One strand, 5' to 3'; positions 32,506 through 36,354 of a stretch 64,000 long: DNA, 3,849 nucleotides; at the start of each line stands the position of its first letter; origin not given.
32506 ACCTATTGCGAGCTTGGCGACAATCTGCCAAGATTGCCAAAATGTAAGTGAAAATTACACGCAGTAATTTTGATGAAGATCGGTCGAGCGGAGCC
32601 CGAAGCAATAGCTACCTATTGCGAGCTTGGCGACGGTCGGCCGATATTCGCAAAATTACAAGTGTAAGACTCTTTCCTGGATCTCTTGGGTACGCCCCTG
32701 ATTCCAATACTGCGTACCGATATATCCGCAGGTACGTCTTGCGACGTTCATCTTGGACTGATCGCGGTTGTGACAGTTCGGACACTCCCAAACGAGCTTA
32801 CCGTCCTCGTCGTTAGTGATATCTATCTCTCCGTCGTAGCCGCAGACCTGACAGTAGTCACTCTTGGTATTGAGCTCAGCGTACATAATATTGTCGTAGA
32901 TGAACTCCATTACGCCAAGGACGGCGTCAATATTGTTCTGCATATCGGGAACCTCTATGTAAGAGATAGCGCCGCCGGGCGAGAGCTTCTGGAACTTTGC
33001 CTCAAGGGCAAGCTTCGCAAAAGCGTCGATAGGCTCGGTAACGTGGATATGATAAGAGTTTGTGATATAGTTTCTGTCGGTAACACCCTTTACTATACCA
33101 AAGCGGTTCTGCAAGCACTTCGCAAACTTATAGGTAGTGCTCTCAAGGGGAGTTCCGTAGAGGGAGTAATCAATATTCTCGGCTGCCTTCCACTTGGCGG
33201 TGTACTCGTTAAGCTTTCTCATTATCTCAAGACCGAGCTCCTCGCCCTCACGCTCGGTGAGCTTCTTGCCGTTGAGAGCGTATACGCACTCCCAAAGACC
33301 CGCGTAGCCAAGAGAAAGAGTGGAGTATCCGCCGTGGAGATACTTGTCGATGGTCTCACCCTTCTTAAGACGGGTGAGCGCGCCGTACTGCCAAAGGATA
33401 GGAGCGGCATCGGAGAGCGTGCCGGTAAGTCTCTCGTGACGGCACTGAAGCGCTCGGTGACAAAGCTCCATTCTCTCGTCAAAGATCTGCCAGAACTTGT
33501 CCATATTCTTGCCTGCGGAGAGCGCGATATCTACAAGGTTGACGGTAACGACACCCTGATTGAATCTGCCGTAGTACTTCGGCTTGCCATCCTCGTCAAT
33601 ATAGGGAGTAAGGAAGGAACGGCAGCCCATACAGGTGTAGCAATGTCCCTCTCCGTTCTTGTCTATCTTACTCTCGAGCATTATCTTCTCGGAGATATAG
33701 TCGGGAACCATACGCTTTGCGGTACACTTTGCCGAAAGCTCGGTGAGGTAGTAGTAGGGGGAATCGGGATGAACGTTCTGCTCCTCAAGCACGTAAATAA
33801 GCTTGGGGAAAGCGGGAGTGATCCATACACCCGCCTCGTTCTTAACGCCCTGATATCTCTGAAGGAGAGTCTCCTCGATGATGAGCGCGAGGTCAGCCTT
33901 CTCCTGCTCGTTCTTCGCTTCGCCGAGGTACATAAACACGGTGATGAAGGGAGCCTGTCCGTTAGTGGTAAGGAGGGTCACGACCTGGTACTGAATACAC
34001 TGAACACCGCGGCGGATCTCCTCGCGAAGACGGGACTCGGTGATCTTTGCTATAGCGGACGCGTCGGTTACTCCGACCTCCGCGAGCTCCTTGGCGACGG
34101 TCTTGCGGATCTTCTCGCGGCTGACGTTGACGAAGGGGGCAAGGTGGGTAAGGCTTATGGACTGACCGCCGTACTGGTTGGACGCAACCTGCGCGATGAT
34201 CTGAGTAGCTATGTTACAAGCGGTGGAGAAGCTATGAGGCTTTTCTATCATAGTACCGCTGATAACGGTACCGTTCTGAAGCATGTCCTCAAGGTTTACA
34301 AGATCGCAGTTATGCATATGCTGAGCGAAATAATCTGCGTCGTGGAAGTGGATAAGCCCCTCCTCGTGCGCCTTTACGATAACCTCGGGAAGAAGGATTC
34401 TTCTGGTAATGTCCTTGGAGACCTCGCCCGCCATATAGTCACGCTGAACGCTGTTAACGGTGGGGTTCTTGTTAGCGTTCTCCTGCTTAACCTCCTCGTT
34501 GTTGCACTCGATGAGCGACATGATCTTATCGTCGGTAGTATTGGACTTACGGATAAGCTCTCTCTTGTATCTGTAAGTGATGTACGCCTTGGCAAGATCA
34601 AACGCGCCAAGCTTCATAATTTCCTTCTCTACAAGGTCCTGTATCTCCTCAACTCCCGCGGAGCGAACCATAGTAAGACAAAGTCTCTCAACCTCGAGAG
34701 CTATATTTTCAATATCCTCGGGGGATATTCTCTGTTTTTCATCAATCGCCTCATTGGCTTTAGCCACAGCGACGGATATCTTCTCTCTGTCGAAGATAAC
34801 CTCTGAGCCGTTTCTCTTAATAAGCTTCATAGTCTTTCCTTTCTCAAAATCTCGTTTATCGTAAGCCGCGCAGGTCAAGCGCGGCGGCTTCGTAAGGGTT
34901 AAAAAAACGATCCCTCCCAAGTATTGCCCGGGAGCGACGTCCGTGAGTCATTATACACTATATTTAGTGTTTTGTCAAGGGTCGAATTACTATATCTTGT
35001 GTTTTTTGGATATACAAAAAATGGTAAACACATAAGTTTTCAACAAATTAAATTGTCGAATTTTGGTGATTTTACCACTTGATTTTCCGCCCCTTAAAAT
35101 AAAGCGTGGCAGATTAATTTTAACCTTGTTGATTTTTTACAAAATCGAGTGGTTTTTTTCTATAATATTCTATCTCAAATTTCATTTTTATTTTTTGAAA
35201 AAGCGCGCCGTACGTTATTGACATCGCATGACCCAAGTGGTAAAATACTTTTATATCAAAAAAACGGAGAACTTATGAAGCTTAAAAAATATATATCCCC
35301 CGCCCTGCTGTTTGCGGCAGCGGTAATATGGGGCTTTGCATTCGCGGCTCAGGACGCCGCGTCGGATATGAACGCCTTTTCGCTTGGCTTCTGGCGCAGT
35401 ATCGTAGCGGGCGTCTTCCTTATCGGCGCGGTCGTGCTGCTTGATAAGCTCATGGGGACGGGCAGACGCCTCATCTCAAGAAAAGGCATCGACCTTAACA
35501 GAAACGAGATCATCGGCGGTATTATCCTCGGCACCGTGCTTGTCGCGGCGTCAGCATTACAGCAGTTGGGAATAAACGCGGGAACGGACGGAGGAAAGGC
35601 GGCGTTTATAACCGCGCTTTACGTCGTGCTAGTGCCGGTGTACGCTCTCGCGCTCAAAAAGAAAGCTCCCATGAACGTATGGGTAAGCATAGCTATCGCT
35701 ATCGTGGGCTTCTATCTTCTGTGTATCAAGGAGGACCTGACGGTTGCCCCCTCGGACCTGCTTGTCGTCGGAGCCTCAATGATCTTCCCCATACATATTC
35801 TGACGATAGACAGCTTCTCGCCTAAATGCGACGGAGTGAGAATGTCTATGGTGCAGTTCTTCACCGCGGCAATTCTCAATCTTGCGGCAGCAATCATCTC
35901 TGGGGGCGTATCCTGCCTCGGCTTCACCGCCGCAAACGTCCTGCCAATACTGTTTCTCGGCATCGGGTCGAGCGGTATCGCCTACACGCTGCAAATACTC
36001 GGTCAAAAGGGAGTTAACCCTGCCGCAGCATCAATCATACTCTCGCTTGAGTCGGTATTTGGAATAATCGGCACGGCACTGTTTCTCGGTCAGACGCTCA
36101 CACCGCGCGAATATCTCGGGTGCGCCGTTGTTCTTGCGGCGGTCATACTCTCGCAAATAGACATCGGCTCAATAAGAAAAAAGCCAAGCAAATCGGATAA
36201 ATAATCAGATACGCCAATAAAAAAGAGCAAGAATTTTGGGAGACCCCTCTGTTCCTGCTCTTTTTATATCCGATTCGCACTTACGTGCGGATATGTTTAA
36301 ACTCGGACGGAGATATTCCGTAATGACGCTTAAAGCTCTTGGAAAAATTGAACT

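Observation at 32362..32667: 108-bp non-coding tandem repeat between nrdD and a defective XRE gene, with a possible antisense promoter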

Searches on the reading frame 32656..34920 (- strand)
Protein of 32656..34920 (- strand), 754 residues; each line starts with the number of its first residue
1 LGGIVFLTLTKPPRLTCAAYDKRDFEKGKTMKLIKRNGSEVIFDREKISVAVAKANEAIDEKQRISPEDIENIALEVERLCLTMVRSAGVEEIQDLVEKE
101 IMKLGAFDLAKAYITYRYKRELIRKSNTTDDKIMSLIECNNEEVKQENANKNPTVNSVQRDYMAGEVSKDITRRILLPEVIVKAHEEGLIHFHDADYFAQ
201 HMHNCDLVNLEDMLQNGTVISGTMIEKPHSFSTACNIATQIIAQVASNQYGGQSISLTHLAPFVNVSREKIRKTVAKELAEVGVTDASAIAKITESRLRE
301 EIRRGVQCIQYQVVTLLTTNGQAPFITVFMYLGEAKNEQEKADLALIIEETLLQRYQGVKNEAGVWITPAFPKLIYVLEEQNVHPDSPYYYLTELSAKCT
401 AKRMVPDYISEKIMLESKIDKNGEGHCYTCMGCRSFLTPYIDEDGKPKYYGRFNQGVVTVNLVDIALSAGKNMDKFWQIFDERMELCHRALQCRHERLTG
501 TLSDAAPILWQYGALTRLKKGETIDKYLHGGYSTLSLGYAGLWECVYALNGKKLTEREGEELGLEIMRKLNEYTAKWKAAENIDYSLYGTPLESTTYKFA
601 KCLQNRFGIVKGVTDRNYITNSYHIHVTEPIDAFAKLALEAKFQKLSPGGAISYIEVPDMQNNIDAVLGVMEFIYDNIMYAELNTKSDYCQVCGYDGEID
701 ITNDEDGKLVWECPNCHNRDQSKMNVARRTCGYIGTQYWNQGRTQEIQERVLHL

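Call 7: search_protein_families(library=pfam, proteins=[window:32656-34920:-])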
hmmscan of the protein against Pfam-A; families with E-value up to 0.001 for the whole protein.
window:32656-34920:- (754 aa): 3 families
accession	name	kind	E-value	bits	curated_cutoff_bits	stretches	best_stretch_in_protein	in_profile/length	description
PF13597.11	NRDD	-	7.1e-192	639.4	26.2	1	147-753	1-562/562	Anaerobic ribonucleoside-triphosphate reductase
PF03477.21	ATP-cone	-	9.1e-21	74.7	25.8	1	31-121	1-87/88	ATP cone domain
PF01228.26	Gly_radical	-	1.6e-16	61.2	22.2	1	629-735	3-103/106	Glycine radical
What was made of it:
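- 32656..34830 (-): nrdD, the anaerobic ribonucleotide reductase gene (724 aa). The repeats form its 3' untranslated region. Pfam NRDD 7e-192, ATP-cone and Gly_radical (call 7).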

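Call 12: find_encoding_contigs(protein=window:32656-34920:-, flank=6000, max_places=10)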
Protein window:32656-34920:- (754 aa): no gene with exactly this product is on record in the collection.

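Call 15: find_encoding_contigs(protein=window:32656-34830:-, flank=6000, max_places=10)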
Protein window:32656-34830:- (724 aa): no gene with exactly this product is on record in the collection.

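Call 36: find_homologous_proteins(query=window:32659-34830:-, max_evalue=1e-100)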
Query window:32659-34830:- (724 aa): 8000 proteins with E <= 1e-100 among 8000 candidates; the best 120 are listed.
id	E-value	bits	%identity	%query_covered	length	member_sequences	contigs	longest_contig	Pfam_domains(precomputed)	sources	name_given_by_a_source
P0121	0.0e+0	1691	-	-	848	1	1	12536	PF03477.22,PF01228.27,PF13597.12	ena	-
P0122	0.0e+0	1664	100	100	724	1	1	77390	PF03477.22,PF01228.27,PF13597.12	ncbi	-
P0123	0.0e+0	1633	98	100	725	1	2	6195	PF03477.22,PF01228.27,PF13597.12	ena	-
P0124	0.0e+0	1633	98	100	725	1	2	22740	PF03477.22,PF01228.27,PF13597.12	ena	-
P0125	0.0e+0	1632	98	100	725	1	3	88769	PF03477.22,PF01228.27,PF13597.12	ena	-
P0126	0.0e+0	1632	97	100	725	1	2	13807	PF03477.22,PF01228.27,PF13597.12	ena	-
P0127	0.0e+0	1631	97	100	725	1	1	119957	PF03477.22,PF01228.27,PF13597.12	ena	-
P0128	0.0e+0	1630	97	100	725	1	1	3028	PF03477.22,PF01228.27,PF13597.12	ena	-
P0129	0.0e+0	1629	98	100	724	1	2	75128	PF03477.22,PF01228.27,PF13597.12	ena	-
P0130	0.0e+0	1629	97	100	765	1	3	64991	PF03477.22,PF01228.27,PF13597.12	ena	-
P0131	0.0e+0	1629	97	100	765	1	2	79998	PF03477.22,PF01228.27,PF13597.12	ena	-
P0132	0.0e+0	1628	98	100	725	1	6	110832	PF03477.22,PF01228.27,PF13597.12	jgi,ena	-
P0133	0.0e+0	1626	97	100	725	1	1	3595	PF03477.22,PF01228.27,PF13597.12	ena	-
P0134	0.0e+0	1626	97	100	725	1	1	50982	PF03477.22,PF01228.27,PF13597.12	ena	-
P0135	0.0e+0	1626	97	100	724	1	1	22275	PF03477.22,PF01228.27,PF13597.12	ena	-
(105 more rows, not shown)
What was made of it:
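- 32656..34830 (-): A 100% identical protein, P0122, is in the database (call 36).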

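Call 38: find_encoding_contigs(protein=P0122, flank=3000, max_places=10)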
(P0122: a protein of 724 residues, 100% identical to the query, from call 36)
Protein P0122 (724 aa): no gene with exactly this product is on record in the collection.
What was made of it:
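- The window's own contig could not be retrieved from the assembly index (calls 12, 15, 38).
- Tried and rejected: Exact look-ups of the window's NrdD, and of P0122 which is 100% identical: not on record (calls 12, 15, 38).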

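Call 39: find_encoding_contigs(protein=P0121, flank=3000, max_places=10)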
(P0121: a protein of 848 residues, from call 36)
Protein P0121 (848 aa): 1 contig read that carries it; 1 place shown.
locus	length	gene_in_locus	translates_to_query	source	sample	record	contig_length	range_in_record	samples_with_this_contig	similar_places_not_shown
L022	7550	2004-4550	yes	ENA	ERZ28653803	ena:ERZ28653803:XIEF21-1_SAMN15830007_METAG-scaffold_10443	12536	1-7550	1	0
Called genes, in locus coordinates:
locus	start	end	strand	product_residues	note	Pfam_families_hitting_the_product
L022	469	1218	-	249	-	PF12695:Abhydrolase_5, PF12146:Hydrolase_4 (weak), PF20408:Abhydrolase_11 (weak), PF00561:Abhydrolase_1 (faint)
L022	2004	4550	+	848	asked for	PF03477:ATP-cone, PF13597:NRDD, PF01228:Gly_radical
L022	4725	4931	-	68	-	PF12833:HTH_18 (weak)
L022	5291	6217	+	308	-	PF13353:Fer4_12, PF04055:Radical_SAM, PF12797:Fer4_2 (weak), PF13237:Fer4_10 (weak), PF00037:Fer4 (weak), PF12838:Fer4_7, PF14697:Fer4_21, PF00037:Fer4, +3 more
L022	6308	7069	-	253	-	PF00165:HTH_AraC (weak), PF12833:HTH_18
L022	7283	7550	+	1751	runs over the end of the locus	?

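Call 68: find_encoding_contigs(protein=P0132, flank=2500, max_places=10)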
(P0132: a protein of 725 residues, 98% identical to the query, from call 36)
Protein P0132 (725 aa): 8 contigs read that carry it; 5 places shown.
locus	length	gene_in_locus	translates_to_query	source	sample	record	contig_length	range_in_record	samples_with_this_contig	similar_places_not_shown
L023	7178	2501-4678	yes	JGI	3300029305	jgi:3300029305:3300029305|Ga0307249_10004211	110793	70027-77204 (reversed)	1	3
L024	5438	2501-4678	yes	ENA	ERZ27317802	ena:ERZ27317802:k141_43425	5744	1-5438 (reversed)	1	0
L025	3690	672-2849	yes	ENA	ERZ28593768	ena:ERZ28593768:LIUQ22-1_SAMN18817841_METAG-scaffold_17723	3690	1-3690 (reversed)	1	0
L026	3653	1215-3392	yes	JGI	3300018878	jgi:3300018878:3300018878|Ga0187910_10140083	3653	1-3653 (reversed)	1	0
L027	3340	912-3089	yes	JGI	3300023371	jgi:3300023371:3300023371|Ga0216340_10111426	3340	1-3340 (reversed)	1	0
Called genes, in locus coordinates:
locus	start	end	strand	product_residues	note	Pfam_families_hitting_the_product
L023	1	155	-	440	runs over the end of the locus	PF02056:Glyco_hydro_4, PF11975:Glyco_hydro_4C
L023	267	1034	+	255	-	PF02311:AraC_binding, PF00165:HTH_AraC, PF12833:HTH_18, PF00165:HTH_AraC (weak)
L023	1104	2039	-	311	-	PF00892:EamA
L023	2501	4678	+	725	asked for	PF03477:ATP-cone, PF13597:NRDD, PF01228:Gly_radical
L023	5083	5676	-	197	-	-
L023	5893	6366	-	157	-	-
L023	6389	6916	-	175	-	-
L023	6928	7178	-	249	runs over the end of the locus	-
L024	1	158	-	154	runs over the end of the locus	?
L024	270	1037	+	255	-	PF02311:AraC_binding, PF00165:HTH_AraC, PF12833:HTH_18, PF00165:HTH_AraC (weak)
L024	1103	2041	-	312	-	PF00892:EamA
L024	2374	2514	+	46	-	-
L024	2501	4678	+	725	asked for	PF03477:ATP-cone, PF13597:NRDD, PF01228:Gly_radical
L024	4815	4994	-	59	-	PF04014:MazE_antitoxin (weak)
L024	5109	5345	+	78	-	PF01381:HTH_3, PF12844:HTH_19 (weak), PF13443:HTH_26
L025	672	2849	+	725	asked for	PF03477:ATP-cone, PF13597:NRDD, PF01228:Gly_radical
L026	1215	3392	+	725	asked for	PF03477:ATP-cone, PF13597:NRDD, PF01228:Gly_radical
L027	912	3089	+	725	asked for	PF03477:ATP-cone, PF13597:NRDD, PF01228:Gly_radical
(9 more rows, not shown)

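Call 69: find_encoding_contigs(protein=P0129, flank=2500, max_places=10)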
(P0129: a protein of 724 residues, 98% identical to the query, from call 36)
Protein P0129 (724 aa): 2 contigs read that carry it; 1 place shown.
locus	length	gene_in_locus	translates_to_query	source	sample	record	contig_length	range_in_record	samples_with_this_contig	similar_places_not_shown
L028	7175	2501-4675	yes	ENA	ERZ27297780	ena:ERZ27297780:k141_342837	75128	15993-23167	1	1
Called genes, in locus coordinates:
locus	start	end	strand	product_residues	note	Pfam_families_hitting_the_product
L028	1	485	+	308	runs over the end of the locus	PF04204:HTS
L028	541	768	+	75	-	-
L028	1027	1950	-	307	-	PF00892:EamA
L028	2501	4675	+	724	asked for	PF03477:ATP-cone, PF13597:NRDD, PF01228:Gly_radical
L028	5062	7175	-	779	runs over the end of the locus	PF00728:Glyco_hydro_20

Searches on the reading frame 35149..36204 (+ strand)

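Call 7: search_protein_families(library=pfam, proteins=[window:35149-36204:+])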
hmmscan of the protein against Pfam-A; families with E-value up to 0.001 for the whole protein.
window:35149-36204:+ (351 aa): 1 family
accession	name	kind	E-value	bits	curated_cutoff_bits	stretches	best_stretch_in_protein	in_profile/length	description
PF00892.27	EamA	-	2.2e-22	80.3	28.2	2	203-334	4-132/135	EamA-like transporter family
